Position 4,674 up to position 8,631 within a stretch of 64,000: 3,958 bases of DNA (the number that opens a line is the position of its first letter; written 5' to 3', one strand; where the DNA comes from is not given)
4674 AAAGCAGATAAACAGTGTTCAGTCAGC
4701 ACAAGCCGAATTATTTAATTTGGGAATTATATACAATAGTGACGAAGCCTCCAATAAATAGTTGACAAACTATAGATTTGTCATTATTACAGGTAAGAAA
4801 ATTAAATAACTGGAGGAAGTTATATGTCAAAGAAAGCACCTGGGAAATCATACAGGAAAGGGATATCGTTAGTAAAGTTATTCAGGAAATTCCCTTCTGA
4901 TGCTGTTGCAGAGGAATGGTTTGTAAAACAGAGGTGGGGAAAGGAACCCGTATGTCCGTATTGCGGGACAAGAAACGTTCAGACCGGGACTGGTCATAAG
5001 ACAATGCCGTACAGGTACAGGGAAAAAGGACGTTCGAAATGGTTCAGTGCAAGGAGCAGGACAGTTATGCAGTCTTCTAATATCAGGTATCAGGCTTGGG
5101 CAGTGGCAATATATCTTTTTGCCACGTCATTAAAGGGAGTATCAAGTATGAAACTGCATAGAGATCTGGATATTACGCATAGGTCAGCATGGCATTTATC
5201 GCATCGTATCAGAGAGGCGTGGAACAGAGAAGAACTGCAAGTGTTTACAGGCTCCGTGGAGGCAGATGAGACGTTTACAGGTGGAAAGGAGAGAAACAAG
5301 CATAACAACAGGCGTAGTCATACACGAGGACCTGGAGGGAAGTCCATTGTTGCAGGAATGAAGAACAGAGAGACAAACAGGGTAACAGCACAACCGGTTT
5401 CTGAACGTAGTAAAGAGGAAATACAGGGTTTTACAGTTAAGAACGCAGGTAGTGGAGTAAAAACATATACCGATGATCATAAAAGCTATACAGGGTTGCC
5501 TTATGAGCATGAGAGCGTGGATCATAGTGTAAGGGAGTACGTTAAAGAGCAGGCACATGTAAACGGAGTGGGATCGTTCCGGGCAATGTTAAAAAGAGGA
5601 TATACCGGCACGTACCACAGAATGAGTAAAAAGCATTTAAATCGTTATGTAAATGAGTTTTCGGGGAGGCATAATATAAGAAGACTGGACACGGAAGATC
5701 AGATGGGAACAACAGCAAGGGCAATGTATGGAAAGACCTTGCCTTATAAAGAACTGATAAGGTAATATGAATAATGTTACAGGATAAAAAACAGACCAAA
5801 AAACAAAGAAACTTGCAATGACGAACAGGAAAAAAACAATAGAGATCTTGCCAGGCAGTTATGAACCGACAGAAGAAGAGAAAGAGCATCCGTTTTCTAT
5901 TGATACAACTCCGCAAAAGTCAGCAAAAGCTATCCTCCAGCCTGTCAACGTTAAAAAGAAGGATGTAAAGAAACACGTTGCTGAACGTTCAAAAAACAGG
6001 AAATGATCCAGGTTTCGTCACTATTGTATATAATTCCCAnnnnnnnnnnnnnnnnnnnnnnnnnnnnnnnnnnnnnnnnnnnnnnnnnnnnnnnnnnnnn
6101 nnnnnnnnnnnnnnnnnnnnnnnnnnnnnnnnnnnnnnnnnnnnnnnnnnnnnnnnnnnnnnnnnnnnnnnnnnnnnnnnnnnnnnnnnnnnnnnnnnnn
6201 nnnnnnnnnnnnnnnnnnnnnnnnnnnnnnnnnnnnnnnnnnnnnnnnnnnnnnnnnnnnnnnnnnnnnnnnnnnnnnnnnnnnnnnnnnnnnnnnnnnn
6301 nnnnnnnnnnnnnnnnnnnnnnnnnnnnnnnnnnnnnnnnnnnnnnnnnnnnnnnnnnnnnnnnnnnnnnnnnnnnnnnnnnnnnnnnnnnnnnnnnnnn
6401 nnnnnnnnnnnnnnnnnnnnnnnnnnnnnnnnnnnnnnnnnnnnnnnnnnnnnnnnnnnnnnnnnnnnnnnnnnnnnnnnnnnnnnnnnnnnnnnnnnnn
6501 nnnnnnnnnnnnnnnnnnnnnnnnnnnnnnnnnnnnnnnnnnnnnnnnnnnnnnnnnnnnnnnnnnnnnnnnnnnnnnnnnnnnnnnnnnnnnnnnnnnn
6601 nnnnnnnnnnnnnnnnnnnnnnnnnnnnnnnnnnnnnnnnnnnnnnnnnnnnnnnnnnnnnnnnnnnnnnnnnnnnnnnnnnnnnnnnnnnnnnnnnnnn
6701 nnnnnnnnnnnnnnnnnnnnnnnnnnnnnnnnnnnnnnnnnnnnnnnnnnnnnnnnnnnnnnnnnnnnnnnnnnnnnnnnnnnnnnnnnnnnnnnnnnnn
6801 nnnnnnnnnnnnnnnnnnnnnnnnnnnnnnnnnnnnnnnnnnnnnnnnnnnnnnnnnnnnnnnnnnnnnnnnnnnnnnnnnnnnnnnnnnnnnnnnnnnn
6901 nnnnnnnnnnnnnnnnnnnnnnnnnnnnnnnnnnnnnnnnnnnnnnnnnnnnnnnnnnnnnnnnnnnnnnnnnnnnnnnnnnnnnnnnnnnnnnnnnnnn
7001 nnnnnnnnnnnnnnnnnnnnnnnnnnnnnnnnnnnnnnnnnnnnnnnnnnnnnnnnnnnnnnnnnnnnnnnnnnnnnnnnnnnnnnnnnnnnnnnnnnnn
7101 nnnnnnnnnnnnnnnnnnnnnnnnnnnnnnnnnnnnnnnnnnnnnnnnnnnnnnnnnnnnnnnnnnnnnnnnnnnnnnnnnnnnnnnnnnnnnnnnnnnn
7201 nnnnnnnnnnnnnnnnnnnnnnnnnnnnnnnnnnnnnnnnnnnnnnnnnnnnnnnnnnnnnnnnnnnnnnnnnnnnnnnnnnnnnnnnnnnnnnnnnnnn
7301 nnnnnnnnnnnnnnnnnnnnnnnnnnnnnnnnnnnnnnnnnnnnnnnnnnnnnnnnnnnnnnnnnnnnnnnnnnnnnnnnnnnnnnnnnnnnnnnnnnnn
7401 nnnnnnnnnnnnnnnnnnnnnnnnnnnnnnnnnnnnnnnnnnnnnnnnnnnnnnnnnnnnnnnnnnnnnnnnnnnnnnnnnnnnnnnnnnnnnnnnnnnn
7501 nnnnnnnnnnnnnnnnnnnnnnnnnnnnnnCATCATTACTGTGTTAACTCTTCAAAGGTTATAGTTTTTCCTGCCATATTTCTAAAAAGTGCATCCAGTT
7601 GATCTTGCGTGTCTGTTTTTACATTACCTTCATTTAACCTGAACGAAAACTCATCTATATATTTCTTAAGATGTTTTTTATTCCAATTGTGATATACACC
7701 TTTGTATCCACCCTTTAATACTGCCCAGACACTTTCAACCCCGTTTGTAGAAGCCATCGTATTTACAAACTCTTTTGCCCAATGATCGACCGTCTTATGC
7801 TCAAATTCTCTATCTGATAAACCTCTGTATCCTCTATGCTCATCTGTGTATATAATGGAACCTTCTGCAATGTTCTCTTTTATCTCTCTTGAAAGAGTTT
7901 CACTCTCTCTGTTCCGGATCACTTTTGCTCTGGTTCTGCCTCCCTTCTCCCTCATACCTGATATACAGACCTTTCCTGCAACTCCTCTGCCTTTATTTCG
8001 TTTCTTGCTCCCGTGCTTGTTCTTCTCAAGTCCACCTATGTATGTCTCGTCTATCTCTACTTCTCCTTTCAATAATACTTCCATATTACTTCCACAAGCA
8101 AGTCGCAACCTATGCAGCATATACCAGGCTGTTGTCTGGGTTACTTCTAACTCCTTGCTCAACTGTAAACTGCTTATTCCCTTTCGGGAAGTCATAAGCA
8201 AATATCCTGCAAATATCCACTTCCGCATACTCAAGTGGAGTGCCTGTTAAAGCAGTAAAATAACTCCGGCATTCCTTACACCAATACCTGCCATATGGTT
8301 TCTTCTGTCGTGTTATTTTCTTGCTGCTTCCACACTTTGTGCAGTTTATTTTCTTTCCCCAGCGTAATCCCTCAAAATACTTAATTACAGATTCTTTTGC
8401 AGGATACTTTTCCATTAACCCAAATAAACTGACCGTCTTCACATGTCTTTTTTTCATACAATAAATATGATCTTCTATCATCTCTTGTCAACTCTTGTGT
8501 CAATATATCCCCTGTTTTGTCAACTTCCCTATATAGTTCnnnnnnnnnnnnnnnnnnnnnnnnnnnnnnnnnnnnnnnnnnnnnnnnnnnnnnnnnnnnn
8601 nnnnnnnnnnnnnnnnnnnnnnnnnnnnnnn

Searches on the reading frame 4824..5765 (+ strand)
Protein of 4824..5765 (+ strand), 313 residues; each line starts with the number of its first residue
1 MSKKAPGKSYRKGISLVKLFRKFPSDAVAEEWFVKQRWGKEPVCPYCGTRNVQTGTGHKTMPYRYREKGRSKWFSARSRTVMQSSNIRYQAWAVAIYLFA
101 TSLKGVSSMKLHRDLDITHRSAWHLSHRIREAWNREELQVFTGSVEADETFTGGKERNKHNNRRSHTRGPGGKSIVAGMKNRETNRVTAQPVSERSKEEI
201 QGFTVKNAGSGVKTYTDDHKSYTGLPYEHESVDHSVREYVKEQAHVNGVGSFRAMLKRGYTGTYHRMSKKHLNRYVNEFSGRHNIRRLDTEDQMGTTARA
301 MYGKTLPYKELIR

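Call 5: search_protein_families(library=pfam, proteins=[window:4824-5765:+], max_evalue=0.01)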
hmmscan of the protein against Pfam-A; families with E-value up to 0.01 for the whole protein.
window:4824-5765:+ (313 aa): 2 families
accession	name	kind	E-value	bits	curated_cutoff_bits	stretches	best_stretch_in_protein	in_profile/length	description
PF12762.13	DDE_Tnp_IS1595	-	1.3e-30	106.9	27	1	142-284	3-153/153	ISXO2-like transposase domain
PF12760.12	Zn_ribbon_IS1595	-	8.8e-05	22.8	25.4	1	24-51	1-28/46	Transposase zinc-ribbon domain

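Call 58: search_dna_similar(query=window:4824-5765:+, collection=plasmids, mode=protein, max_rows=25)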
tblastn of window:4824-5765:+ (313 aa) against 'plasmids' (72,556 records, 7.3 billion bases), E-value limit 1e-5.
Records with a match: 328; places in all: 465; records where one place covers at least 80% of the query: 237.
Best place of each record, by identity: <60% 328.
By first word of the organism name: Sinorhizobium 33; Pseudosulfitobacter 30; Ralstonia 18; Xanthomonas 18; Acinetobacter 13; Mesorhizobium 12; Rhizobium 10; Acidiphilium 8; Bacteroides 7; Natrinema 7; and 86 more.
By predicted mobility (MOB-suite, as given by PLSDB): non-mobilizable 182; conjugative 90; mobilizable 56.
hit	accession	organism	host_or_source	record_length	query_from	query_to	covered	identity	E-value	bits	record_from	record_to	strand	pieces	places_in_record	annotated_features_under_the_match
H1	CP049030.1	Rhodobacteraceae bacterium SC52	Apostichopus japonicus,pure ...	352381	6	274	86%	38.4%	4e-53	194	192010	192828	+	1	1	none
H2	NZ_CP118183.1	Entomospira culicis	Culex pipiens,cell culture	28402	15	313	96%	33.2%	8e-45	169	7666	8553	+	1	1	IS1595 family transposase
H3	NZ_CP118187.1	Entomospira culicis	Culex pipiens,cell culture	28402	15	313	96%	33.2%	8e-45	169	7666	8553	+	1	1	IS1595 family transposase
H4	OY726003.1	Phocaeicola massiliensis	-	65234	15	282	86%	36.9%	5e-40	156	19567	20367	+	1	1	record has no annotation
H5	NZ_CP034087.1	Methylocystis rosea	cell culture,groundwater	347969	15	312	95%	32.8%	6e-38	150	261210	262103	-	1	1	IS1595 family transposase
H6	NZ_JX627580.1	Methylobacterium oryzae CBMB20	-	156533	25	311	92%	32.9%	6e-34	138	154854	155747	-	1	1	IS1595 family transposase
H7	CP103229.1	Bacteroides faecis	Homo sapiens,cell culture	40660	15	312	95%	30.5%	6e-35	141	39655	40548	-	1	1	IS1595 family transposase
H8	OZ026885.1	Candidatus Methylocalor cossyra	-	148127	8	312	97%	29.7%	1e-28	122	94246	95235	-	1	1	transposase | protein of unknown function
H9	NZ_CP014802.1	Salipiger profundus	single cell,environmental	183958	6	312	98%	29.4%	6e-25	112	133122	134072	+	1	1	IS1595 family transposase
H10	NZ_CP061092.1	Roseomonas marmotae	Marmota himalayana,pure culture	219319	38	310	87%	33.0%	1e-31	131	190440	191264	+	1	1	IS1595 family transposase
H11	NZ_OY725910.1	Bacteroides finegoldii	-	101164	15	290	88%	32.2%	2e-34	139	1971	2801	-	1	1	none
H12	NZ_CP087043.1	Pseudosulfitobacter pseudonitzschiae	Mediolabrus comicus,The surface ...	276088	38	310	87%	32.4%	2e-32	134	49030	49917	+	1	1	IS1595 family transposase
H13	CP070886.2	Pseudosulfitobacter pseudonitzschiae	Skeletonema costatum,The surface ...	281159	38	310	87%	32.4%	2e-32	134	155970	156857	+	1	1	IS1595 family transposase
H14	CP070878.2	Pseudosulfitobacter pseudonitzschiae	Skeletonema costatum,The surface ...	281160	38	310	87%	32.4%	2e-32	134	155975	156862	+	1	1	IS1595 family transposase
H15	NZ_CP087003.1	Pseudosulfitobacter pseudonitzschiae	Skeletonema costatum,The surface ...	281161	38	310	87%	32.4%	2e-32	134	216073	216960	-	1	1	IS1595 family transposase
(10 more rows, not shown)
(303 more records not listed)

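Call 60: get_annotated_region(hit=H1, flank=800)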
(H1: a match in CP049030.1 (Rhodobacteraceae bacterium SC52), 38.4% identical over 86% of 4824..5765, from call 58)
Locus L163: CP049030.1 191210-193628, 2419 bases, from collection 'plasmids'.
description: Rhodobacteraceae bacterium SC52 plasmid pSC52_2, complete sequence
organism: Rhodobacteraceae bacterium SC52 (NCBI taxid 2745590)
taxonomy: Bacteria; Pseudomonadota; Alphaproteobacteria; Rhodobacterales; Paracoccaceae; ; Rhodobacteraceae bacterium SC52
host: -; source: Apostichopus japonicus,pure culture,Intestine content; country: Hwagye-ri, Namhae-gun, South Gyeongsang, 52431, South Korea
typing (MOB-suite, as given by PLSDB): mobilizable; relaxase MOBP,MOBP
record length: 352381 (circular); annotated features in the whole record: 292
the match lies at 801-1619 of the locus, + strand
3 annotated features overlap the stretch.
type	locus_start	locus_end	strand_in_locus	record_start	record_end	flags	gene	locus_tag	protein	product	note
CDS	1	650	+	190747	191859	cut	-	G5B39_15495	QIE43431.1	zinc-binding dehydrogenase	-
CDS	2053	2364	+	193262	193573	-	-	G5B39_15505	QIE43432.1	winged helix-turn-helix transcriptional regulator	-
CDS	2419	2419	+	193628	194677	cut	-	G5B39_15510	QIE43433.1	permease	-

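Call 61: get_annotated_region(hit=H2, flank=800)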
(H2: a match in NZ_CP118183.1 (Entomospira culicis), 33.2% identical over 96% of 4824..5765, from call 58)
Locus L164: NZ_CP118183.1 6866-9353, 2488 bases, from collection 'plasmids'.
description: Entomospira culicis strain BR151 plasmid p28, complete sequence
organism: Entomospira culicis (NCBI taxid 2719989)
taxonomy: Bacteria; Spirochaetota; Spirochaetia; Spirochaetales; Spirochaetaceae; Entomospira; Entomospira culicis
host: -; source: Culex pipiens,cell culture; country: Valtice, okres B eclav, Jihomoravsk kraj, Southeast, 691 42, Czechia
typing (MOB-suite, as given by PLSDB): non-mobilizable
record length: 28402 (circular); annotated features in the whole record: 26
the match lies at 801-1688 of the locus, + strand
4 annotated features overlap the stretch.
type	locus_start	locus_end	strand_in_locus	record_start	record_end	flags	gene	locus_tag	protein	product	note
CDS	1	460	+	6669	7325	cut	-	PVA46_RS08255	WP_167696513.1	hypothetical protein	-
CDS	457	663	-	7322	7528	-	-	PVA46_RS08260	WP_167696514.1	hypothetical protein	-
CDS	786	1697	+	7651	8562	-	-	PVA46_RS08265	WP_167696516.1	IS1595 family transposase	-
CDS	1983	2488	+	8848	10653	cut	-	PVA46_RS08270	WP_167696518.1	AAA family ATPase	-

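Call 62: get_annotated_region(hit=H4, flank=800)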
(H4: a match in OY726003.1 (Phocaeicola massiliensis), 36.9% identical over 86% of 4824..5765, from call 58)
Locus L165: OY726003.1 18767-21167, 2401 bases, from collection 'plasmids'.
description: Phocaeicola massiliensis strain Bacteroides massiliensis TSDC17.2-1.1 genome assembly, plasmid: 29
organism: Phocaeicola massiliensis (NCBI taxid 204516)
taxonomy: Bacteria; Bacteroidota; Bacteroidia; Bacteroidales; Bacteroidaceae; Phocaeicola; Phocaeicola massiliensis
host: -; source: -; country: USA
typing (MOB-suite, as given by PLSDB): non-mobilizable
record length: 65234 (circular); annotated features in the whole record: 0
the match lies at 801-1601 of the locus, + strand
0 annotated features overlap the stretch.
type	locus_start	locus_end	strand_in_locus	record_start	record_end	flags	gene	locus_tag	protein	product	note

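Call 63: get_annotated_region(hit=H5, flank=800)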
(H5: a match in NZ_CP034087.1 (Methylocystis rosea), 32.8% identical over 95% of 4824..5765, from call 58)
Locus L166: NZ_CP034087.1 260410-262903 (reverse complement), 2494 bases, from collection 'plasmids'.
description: Methylocystis rosea strain GW6 plasmid pGW6_1, complete sequence
organism: Methylocystis rosea (NCBI taxid 173366)
taxonomy: Bacteria; Pseudomonadota; Alphaproteobacteria; Hyphomicrobiales; Methylocystaceae; Methylocystis; Methylocystis rosea
host: -; source: cell culture,groundwater; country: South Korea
typing (MOB-suite, as given by PLSDB): mobilizable; relaxase MOBP
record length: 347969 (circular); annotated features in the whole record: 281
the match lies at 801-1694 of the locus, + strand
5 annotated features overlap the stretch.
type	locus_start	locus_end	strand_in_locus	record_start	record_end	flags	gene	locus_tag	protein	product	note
CDS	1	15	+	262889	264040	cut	-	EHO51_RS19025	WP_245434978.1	TolC family protein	GO:0055085 - transmembrane transport [Evidence IEA]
CDS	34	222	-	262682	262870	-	-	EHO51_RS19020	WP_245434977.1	hypothetical protein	-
CDS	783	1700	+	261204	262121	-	-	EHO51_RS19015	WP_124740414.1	IS1595 family transposase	-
CDS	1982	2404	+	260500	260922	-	-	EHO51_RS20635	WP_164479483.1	hypothetical protein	-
CDS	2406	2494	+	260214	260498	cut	-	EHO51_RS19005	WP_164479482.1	hypothetical protein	-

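Call 64: get_annotated_region(hit=H7, flank=800)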
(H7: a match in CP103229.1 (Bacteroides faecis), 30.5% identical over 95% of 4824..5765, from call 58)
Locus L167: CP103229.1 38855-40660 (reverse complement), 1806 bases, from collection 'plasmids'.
description: Bacteroides faecis strain BFG-554 plasmid unnamed1, complete sequence
organism: Bacteroides faecis (NCBI taxid 674529)
taxonomy: Bacteria; Bacteroidota; Bacteroidia; Bacteroidales; Bacteroidaceae; Bacteroides; Bacteroides faecis
host: -; source: Homo sapiens,cell culture; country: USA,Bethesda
typing (MOB-suite, as given by PLSDB): conjugative; replicon rep_cluster_663; relaxase MOBP; mating-pair formation MPF_T
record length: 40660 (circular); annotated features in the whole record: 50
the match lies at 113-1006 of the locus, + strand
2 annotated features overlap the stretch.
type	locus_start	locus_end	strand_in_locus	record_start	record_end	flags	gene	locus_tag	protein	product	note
CDS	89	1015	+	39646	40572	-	-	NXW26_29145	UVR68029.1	IS1595 family transposase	-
CDS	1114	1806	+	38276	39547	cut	-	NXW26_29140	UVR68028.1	hypothetical protein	-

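Call 67: find_related_loci(query=A3, collection=metagenome_contigs, flank=4000)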
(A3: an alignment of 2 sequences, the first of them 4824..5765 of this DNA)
Query A3 (313 aa) in metagenome_contigs; peptide patterns used: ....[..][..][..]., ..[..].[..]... (x = any residue, [..] = any of these).
600 stretches matched a pattern (row limit reached: there are more); 566 encode a relative of the query (tblastn E <= 1e-3); the best 80 are kept; 80 distinct loci.
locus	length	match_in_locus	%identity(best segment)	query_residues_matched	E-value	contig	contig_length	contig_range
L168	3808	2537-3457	66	4-311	1e-146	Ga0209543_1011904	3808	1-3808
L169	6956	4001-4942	54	1-312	8e-113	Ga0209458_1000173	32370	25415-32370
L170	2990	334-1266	55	4-312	4e-116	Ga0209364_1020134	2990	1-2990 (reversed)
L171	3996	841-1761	53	3-312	4e-112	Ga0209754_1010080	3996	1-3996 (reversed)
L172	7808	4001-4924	56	1-311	2e-108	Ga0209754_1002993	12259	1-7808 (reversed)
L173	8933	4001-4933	52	1-312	5e-108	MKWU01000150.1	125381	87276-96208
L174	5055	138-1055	52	4-312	6e-103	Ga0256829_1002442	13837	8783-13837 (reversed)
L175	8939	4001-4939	46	1-312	2e-96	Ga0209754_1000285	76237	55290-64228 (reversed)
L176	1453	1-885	51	15-312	3e-103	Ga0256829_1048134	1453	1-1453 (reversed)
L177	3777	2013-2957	49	3-311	4e-93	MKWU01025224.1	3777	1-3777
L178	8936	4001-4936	48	1-312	2e-92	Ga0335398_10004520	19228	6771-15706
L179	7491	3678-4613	48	1-312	3e-90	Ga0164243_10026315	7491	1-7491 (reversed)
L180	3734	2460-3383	49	3-312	2e-90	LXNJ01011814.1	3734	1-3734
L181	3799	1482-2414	45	1-312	6e-90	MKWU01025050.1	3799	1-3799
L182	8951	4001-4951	45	1-312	5e-89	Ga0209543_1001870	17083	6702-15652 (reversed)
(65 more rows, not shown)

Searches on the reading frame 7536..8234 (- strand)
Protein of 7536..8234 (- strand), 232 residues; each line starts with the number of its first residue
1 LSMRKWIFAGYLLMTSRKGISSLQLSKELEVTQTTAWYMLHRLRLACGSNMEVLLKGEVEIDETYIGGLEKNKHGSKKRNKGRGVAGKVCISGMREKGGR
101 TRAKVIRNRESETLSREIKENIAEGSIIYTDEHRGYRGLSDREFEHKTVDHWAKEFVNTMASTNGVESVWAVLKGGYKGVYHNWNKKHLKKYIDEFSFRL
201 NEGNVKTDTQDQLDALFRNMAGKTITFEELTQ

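Call 5: search_protein_families(library=pfam, proteins=[window:7536-8234:-], max_evalue=0.01)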
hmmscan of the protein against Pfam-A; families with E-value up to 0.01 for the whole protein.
window:7536-8234:- (232 aa): 2 families
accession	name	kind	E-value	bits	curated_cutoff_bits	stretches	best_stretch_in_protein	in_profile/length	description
PF12762.13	DDE_Tnp_IS1595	-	6.8e-44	150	27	1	55-201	2-153/153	ISXO2-like transposase domain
PF08279.18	HTH_11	-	0.0017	18.6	25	0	12-44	8-40/55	HTH domain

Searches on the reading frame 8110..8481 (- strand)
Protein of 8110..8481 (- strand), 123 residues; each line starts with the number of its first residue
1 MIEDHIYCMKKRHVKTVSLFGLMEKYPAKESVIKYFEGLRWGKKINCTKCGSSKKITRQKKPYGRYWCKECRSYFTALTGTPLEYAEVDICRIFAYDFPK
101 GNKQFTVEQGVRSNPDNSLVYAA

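Call 5: search_protein_families(library=pfam, proteins=[window:8110-8481:-], max_evalue=0.01)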
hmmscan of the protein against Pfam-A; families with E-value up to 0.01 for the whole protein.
window:8110-8481:- (123 aa): 2 families
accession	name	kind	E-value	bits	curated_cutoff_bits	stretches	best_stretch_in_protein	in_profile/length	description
PF12760.12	Zn_ribbon_IS1595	-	3.2e-07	30.6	25.4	1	32-72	6-44/46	Transposase zinc-ribbon domain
PF14901.11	Jiv90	-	0.0021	18.7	27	1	43-80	3-41/90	Cleavage inducing molecular chaperone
